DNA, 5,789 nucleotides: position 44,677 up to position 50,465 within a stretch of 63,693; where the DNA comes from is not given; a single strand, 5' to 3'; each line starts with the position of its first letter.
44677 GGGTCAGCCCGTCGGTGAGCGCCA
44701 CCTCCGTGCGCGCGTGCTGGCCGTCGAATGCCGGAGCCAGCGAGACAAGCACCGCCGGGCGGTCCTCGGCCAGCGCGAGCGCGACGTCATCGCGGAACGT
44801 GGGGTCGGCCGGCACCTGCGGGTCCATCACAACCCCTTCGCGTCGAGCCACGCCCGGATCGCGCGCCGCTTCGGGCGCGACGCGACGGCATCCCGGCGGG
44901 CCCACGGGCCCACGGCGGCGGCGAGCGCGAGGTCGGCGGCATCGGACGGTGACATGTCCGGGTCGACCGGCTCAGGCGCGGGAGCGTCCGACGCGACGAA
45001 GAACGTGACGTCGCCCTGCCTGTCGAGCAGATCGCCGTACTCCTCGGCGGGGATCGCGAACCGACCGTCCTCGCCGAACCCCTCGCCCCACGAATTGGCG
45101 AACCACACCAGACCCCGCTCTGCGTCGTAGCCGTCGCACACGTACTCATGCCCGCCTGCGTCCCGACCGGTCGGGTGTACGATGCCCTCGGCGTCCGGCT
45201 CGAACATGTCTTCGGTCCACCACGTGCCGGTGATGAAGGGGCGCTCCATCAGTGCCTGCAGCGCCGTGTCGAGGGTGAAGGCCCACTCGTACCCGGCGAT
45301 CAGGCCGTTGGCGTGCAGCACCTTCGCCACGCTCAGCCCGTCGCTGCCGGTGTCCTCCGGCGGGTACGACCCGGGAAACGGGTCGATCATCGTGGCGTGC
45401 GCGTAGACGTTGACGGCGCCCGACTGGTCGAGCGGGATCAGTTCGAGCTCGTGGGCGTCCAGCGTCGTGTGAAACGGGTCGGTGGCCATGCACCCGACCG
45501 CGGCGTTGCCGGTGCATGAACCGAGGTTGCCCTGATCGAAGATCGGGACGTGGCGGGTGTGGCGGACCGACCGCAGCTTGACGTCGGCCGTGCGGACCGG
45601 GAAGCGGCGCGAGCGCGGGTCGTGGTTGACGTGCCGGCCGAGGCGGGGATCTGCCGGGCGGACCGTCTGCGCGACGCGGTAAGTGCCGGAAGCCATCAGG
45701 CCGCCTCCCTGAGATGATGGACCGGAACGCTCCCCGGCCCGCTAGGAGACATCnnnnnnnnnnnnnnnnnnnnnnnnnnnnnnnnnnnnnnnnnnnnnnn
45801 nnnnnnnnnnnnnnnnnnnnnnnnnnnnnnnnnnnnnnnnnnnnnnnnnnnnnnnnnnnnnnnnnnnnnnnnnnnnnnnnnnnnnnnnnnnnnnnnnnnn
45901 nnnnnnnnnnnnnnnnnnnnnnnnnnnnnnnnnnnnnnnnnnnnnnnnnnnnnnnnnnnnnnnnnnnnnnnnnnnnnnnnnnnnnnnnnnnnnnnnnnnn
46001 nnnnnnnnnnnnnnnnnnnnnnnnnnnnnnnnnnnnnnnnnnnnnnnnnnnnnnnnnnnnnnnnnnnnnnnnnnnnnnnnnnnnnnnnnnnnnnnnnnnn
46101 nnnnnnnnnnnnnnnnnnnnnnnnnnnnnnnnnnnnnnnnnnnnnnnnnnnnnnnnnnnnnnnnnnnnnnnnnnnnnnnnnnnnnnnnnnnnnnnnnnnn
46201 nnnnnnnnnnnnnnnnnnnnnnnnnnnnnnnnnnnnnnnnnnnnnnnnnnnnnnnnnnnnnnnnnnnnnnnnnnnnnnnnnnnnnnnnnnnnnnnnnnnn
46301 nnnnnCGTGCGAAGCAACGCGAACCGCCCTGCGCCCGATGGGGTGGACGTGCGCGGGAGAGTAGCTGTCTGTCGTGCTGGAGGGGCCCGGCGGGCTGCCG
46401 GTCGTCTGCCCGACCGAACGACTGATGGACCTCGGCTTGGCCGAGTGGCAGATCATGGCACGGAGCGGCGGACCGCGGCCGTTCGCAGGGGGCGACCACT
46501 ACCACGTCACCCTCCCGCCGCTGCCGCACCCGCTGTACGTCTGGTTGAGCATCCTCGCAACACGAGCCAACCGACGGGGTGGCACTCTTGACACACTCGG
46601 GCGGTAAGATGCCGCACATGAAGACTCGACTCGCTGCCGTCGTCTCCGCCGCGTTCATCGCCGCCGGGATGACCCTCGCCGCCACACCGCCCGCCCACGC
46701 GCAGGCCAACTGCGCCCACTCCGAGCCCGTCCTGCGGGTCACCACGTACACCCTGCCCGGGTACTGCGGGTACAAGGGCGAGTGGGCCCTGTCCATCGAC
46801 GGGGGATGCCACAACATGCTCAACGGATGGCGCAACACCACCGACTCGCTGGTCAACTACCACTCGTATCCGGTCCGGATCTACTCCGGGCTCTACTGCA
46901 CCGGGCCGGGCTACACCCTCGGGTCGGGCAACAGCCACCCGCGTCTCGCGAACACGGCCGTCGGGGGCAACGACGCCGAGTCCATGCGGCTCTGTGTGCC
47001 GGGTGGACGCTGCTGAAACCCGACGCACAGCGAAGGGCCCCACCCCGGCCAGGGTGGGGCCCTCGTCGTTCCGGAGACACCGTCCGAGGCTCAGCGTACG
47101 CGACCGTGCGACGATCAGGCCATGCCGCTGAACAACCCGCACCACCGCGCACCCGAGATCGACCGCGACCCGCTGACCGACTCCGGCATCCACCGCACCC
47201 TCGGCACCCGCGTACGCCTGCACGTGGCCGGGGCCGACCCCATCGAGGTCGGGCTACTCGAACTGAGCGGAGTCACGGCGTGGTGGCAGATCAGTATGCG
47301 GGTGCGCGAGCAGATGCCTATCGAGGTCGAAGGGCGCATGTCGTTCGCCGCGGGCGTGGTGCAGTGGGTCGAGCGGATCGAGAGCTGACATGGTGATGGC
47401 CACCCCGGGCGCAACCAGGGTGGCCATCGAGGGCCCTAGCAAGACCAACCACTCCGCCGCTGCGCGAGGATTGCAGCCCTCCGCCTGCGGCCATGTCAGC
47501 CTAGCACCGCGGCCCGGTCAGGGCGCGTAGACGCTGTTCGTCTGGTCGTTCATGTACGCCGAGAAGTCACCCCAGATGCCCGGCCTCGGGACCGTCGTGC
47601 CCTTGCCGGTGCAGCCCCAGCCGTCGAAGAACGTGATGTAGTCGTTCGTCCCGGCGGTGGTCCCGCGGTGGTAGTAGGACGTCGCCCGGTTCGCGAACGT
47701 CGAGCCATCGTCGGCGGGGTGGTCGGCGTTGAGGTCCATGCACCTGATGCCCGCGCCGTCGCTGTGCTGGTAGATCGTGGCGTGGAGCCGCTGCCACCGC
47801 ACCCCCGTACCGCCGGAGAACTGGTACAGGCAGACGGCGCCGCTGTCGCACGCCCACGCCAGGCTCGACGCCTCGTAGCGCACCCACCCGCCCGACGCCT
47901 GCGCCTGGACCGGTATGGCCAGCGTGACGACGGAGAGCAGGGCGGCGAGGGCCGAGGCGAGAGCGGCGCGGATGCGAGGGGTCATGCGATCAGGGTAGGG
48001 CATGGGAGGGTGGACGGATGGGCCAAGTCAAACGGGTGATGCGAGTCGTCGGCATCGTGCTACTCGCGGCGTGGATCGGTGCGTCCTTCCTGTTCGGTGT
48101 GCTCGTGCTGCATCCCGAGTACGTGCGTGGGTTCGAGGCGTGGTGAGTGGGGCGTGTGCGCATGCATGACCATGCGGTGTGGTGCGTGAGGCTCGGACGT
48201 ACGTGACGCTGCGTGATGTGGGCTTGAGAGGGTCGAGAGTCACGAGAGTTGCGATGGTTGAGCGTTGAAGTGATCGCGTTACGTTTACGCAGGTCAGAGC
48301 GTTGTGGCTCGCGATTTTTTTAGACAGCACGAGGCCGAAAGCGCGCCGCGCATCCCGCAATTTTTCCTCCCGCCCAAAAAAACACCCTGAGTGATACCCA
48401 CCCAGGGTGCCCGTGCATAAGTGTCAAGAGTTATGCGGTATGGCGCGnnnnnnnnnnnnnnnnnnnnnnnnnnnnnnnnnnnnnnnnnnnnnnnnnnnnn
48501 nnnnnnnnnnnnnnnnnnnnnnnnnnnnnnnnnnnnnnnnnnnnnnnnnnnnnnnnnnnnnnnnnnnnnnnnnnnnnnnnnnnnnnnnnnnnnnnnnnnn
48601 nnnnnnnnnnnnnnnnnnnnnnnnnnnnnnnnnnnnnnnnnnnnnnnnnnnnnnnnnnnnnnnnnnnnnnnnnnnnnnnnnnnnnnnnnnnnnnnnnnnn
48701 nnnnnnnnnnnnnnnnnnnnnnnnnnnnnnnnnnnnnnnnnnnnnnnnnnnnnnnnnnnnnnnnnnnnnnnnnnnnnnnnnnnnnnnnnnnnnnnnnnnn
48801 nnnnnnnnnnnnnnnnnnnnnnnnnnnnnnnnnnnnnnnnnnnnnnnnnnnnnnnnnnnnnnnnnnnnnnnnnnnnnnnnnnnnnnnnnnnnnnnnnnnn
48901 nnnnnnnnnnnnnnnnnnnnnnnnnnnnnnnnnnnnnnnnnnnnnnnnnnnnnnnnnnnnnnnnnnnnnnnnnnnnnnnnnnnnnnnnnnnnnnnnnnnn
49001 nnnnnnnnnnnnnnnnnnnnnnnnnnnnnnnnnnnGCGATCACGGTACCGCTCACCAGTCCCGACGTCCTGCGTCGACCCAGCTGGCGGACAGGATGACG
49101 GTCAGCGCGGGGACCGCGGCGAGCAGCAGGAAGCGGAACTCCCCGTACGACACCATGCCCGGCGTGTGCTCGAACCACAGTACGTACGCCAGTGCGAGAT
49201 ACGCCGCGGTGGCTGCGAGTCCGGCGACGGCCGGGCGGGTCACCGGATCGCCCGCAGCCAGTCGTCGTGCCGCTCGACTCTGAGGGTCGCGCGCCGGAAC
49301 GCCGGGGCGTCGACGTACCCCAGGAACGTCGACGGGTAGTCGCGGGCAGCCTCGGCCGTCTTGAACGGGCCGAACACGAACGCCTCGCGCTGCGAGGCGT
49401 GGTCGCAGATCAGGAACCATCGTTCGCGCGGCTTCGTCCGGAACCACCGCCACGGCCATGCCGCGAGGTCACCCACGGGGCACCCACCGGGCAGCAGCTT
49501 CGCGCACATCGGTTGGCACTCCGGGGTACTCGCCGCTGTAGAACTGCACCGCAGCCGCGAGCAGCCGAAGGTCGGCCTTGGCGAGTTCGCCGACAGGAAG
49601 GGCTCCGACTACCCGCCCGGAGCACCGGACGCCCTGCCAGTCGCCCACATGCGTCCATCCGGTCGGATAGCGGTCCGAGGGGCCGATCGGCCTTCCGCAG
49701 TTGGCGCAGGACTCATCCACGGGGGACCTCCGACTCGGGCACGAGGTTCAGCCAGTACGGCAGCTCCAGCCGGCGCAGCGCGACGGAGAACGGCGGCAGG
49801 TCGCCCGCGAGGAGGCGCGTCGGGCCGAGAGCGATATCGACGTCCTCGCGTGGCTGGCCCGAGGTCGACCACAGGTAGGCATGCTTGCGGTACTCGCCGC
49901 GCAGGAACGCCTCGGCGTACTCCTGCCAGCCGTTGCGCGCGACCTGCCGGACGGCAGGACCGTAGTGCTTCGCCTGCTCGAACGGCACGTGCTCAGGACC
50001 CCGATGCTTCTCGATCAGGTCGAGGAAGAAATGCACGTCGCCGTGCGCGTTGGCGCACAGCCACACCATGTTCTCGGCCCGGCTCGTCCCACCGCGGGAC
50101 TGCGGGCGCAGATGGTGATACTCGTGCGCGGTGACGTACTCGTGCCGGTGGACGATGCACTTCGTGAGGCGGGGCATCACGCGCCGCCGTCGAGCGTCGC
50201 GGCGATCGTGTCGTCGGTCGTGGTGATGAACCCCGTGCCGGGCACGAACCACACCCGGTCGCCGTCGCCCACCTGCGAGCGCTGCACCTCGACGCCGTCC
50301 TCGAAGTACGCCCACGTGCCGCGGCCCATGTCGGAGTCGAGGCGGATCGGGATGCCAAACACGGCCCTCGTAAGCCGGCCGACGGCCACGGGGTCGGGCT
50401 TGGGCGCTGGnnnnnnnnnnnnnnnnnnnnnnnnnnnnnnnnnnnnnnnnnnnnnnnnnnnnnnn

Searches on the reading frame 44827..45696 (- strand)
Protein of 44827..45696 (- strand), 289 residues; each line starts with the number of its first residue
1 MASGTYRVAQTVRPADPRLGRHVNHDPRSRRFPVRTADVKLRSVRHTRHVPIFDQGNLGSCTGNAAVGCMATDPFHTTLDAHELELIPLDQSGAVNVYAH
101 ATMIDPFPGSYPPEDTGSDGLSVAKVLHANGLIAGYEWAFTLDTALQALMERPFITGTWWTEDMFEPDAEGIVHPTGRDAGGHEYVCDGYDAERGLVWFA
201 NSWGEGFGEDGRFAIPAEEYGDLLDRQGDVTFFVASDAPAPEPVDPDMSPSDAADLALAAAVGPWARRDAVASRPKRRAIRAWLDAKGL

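Call 9: search_protein_families(library=phrogs, proteins=[window:44827-45696:-], max_evalue=0.001)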
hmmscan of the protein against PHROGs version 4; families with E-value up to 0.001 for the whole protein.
window:44827-45696:- (289 aa): 1 family
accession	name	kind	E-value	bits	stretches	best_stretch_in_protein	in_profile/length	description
phrog_16701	-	other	2.6e-50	172.1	1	19-233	5-229/234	peptidase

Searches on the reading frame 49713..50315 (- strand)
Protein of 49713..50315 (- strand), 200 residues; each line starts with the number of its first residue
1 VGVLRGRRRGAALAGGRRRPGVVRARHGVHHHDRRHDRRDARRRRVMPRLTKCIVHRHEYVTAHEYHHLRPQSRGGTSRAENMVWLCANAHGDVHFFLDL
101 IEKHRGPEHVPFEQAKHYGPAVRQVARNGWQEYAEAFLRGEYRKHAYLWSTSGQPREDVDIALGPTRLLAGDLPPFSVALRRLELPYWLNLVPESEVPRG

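Call 75: search_protein_families(library=phrogs, proteins=[window:49713-50315:-], max_evalue=0.001)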
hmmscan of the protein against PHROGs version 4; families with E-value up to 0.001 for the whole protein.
window:49713-50315:- (200 aa): 2 families
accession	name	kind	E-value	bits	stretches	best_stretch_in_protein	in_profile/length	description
phrog_740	-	DNA, RNA and nucleotide metabolism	0.00012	22.1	1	23-95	10-85/332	HNH endonuclease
phrog_7370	-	DNA, RNA and nucleotide metabolism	0.00051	21.1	1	51-96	42-85/115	HNH endonuclease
